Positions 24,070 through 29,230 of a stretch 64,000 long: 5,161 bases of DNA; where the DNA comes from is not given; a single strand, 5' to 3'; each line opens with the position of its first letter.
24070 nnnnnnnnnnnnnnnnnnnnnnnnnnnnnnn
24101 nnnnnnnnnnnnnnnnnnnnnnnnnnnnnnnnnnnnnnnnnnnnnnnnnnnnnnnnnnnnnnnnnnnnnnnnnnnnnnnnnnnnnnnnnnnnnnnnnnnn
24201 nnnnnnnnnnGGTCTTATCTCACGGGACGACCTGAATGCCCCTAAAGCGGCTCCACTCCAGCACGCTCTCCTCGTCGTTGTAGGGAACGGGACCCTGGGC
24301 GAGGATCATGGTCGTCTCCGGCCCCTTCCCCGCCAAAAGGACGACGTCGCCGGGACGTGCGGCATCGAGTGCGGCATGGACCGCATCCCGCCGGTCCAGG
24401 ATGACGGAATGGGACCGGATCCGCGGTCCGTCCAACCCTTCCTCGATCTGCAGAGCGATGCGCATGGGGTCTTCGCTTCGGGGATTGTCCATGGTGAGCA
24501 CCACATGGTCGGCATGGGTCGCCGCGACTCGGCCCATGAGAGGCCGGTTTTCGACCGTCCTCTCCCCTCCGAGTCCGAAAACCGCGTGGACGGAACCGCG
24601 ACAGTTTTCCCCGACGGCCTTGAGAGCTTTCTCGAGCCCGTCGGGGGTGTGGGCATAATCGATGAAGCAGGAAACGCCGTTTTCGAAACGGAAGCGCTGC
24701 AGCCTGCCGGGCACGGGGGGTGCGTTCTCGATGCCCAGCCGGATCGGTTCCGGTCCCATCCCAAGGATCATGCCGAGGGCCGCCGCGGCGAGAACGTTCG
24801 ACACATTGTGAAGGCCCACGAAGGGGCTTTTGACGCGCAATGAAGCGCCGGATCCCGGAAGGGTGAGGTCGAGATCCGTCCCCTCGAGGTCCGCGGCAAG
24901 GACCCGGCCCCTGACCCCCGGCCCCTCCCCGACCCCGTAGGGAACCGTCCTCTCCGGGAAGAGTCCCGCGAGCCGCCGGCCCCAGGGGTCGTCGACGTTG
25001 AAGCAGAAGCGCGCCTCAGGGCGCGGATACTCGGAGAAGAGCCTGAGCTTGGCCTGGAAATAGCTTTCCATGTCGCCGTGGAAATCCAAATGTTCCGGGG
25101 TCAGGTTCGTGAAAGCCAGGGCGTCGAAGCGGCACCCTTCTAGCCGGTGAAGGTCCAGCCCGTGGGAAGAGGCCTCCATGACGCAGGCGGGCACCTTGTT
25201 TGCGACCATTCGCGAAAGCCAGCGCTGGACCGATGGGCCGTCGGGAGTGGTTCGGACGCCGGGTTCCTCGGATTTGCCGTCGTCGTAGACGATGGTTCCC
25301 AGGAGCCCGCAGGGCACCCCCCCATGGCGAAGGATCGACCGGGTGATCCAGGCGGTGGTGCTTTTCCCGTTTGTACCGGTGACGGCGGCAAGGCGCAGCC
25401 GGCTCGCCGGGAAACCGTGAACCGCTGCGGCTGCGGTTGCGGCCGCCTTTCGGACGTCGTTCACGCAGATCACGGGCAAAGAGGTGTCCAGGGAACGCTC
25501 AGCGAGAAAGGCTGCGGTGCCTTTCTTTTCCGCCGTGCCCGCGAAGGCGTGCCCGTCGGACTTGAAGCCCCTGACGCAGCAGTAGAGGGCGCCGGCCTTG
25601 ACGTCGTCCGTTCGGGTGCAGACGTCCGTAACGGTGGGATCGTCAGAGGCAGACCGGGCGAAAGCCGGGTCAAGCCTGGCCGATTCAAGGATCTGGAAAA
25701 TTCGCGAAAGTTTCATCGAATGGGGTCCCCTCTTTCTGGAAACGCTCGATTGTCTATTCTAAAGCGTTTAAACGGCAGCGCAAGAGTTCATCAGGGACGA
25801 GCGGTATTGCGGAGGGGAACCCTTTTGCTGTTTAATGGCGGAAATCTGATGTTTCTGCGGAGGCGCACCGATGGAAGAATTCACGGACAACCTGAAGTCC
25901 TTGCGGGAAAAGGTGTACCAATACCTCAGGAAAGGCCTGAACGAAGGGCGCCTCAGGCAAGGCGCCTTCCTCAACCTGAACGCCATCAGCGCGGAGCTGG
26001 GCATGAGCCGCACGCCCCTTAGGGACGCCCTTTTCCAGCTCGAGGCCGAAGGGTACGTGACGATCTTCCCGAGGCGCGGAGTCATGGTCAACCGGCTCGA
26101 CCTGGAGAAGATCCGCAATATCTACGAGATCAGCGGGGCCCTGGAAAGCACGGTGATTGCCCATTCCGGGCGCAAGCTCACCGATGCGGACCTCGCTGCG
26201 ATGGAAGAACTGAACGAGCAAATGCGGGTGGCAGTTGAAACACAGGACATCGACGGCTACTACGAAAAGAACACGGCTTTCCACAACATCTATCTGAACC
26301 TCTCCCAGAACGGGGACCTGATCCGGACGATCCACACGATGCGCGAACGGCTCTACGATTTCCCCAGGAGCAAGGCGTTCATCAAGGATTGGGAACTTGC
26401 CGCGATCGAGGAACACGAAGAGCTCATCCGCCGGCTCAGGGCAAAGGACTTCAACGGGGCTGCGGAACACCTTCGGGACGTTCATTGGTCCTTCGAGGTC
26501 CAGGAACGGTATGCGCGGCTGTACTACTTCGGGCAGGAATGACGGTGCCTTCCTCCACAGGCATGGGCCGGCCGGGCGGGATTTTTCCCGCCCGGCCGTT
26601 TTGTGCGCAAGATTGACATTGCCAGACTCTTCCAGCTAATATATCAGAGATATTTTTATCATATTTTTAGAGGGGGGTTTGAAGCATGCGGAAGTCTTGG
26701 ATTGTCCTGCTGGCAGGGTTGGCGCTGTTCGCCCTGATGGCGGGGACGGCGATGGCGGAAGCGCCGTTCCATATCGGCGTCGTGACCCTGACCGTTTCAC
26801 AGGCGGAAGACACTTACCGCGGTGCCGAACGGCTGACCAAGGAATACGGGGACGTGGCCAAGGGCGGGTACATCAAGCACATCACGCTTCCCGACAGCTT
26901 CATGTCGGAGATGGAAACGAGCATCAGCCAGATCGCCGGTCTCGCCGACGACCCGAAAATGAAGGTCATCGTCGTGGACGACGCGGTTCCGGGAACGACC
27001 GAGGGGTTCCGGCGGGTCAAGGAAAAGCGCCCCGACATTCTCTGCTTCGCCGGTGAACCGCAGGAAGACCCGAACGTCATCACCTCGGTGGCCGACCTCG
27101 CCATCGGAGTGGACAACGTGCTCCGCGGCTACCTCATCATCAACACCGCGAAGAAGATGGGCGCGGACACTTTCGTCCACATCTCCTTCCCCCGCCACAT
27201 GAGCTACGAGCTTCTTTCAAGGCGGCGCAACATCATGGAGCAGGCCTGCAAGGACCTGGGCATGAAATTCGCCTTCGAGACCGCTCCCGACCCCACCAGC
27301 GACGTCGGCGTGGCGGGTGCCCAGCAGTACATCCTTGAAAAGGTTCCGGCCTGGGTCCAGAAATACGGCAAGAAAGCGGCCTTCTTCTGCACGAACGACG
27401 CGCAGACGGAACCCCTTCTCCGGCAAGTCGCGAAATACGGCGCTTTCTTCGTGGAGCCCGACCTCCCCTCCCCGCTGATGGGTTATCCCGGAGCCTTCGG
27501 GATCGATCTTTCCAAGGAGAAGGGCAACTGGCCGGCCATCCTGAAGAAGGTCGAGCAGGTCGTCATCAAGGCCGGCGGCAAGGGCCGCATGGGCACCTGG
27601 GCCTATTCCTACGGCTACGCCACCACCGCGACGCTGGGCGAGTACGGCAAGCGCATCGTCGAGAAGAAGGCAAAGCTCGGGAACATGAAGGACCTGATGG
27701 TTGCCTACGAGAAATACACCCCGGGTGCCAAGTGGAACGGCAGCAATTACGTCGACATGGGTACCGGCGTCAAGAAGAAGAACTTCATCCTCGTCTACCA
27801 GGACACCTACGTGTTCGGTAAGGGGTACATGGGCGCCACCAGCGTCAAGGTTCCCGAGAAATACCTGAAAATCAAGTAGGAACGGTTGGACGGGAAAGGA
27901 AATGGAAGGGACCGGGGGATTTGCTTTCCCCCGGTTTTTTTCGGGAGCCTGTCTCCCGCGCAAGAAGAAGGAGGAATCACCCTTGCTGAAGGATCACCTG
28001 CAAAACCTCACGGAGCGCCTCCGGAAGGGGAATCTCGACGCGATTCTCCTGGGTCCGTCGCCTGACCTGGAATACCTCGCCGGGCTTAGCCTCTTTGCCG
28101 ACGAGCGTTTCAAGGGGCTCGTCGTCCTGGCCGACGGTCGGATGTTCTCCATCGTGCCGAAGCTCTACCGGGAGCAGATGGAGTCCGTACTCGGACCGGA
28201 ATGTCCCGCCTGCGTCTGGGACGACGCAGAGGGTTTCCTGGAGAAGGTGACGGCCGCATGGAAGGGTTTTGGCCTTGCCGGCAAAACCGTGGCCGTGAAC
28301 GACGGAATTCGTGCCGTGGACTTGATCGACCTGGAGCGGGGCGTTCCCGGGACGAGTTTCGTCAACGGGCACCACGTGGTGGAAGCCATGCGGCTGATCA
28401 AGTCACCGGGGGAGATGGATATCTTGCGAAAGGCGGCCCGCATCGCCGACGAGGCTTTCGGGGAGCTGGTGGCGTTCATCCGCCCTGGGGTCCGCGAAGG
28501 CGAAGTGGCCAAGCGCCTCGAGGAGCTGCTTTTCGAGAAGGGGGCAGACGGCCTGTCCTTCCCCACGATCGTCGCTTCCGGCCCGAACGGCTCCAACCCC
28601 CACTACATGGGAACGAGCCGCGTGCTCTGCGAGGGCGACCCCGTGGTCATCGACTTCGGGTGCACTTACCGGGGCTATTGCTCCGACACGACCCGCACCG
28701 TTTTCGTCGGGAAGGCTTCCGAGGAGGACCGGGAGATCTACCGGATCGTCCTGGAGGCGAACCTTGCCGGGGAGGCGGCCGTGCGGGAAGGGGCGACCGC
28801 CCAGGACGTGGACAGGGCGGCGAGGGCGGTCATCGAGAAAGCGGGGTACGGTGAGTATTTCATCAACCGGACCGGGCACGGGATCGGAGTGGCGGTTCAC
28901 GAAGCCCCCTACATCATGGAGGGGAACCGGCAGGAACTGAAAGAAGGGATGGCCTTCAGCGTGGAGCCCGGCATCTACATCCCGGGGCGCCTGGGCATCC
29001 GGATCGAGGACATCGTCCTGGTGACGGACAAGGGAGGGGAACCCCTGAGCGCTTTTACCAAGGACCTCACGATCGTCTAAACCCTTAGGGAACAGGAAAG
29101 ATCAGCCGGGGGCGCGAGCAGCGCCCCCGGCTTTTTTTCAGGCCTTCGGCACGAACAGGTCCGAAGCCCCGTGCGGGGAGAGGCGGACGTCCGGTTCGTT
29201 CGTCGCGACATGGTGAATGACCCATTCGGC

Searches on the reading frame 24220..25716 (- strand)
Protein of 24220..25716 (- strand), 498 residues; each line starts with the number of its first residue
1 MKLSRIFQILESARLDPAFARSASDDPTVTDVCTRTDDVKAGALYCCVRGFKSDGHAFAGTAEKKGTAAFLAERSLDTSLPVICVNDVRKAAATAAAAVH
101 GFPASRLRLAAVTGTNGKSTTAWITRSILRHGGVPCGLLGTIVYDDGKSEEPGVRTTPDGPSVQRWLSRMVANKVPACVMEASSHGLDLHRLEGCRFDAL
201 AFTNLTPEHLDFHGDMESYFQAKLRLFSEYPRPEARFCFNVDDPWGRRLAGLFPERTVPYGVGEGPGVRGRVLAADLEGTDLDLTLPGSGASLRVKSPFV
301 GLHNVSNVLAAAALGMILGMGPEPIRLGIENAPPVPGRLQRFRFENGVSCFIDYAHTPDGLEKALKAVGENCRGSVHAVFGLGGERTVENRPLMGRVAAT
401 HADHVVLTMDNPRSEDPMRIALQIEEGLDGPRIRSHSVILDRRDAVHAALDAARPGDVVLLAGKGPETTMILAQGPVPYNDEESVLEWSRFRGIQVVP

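Call 8: search_protein_families(library=pfam, proteins=[window:24220-25716:-])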
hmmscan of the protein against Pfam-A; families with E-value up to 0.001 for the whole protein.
window:24220-25716:- (498 aa): 3 families
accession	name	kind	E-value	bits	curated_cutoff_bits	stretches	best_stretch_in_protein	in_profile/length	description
PF08245.18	Mur_ligase_M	-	4.4e-45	154.6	24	1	112-314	1-199/200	Mur ligase middle domain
PF02875.26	Mur_ligase_C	-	2.2e-30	106.6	28.4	1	337-465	1-127/127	Mur ligase, glutamate ligase domain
PF01225.30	Mur_ligase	-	2.9e-05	24.8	21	1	36-91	9-66/95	Mur ligase family, catalytic domain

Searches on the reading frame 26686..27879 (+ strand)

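Call 8: search_protein_families(library=pfam, proteins=[window:26686-27879:+])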
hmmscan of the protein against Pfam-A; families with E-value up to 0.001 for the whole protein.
window:26686-27879:+ (397 aa): 1 family
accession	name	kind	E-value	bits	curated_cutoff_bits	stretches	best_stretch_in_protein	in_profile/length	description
PF12683.13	DUF3798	-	1.2e-129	432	24.6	1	28-303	1-271/271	Protein of unknown function (DUF3798)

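Call 9: search_protein_families(library=ncbifam, proteins=[window:26686-27879:+])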
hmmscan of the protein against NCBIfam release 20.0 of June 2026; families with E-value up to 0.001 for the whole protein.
window:26686-27879:+ (397 aa): 0 families

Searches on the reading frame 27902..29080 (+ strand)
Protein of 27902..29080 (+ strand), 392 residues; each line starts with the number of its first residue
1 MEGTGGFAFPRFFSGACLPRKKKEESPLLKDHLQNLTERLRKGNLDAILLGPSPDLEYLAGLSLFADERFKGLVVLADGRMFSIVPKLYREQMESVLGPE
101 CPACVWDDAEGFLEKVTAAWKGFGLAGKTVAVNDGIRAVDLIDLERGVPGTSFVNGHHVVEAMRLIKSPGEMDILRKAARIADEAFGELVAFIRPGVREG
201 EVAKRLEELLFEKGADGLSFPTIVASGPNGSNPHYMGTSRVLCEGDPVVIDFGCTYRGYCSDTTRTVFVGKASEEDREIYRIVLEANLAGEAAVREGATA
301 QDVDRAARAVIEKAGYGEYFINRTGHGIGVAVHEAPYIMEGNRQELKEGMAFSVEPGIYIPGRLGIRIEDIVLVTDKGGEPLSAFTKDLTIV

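Call 8: search_protein_families(library=pfam, proteins=[window:27902-29080:+])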
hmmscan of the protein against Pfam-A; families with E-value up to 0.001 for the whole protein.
window:27902-29080:+ (392 aa): 2 families
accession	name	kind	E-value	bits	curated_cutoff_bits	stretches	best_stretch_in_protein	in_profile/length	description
PF00557.29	Peptidase_M24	-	6.8e-76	255.1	23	1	174-376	2-208/208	Metallopeptidase family M24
PF01321.24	Creatinase_N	-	9e-10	39.6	22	1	33-166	2-128/128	Creatinase/Prolidase N-terminal domain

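Call 9: search_protein_families(library=ncbifam, proteins=[window:27902-29080:+])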
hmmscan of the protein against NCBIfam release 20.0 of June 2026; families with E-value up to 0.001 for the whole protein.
window:27902-29080:+ (392 aa): 16 families
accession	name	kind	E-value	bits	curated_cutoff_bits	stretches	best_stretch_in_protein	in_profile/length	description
NF007310.0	PRK09795.1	equivalog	1.7e-66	224.5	393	1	160-389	121-355/361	aminopeptidase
NF040821.1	dipep_PepQ_Arch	equivalog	7.8e-64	215.9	630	1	33-385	3-341/346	Xaa-Pro dipeptidase PepQ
NF008131.0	PRK10879.1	equivalog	7.8e-35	120.5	465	1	154-384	161-419/438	Xaa-Pro aminopeptidase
NF038259.1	ectoine_DoeA_2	exception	1.3e-31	109.7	575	1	31-391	16-385/386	ectoine hydrolase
TIGR00500.1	met_pdase_I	equivalog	1.3e-26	93.6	171.35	1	166-358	3-203/247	type I methionyl aminopeptidase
NF011720.0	PRK15173.1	subfamily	5e-26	91.5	420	1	133-390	87-340/343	peptidase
TIGR02993.1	ectoine_eutD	equivalog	6.7e-26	91.3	613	1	136-389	128-387/391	ectoine hydrolase DoeA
NF011173.0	PRK14575.1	equivalog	6.7e-26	91.2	850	1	133-390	150-403/406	putative peptidase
NF011174.0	PRK14576.1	subfamily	4.8e-22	78.4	487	1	126-389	136-401/405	putative endopeptidase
NF009533.0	PRK12897.1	equivalog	2.4e-15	56.6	488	1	163-360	1-206/248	type I methionyl aminopeptidase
NF008970.0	PRK12318.1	equivalog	2.6e-15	56.4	267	1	165-363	42-249/291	methionyl aminopeptidase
NF043017.1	DimsulpropLyDddP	equivalog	5.9e-12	45.1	600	1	108-388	150-439/443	dimethylsulfonioproprionate lyase DddP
TIGR00501.1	met_pdase_II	equivalog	1.4e-11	44.5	222.65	1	177-356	10-189/295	type II methionyl aminopeptidase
NF005583.0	PRK07281.1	equivalog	1.1e-09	38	445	1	251-359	125-236/286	methionyl aminopeptidase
NF010133.0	PRK13607.1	equivalog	6.7e-09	35.1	339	1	159-311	154-305/443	Xaa-Pro dipeptidase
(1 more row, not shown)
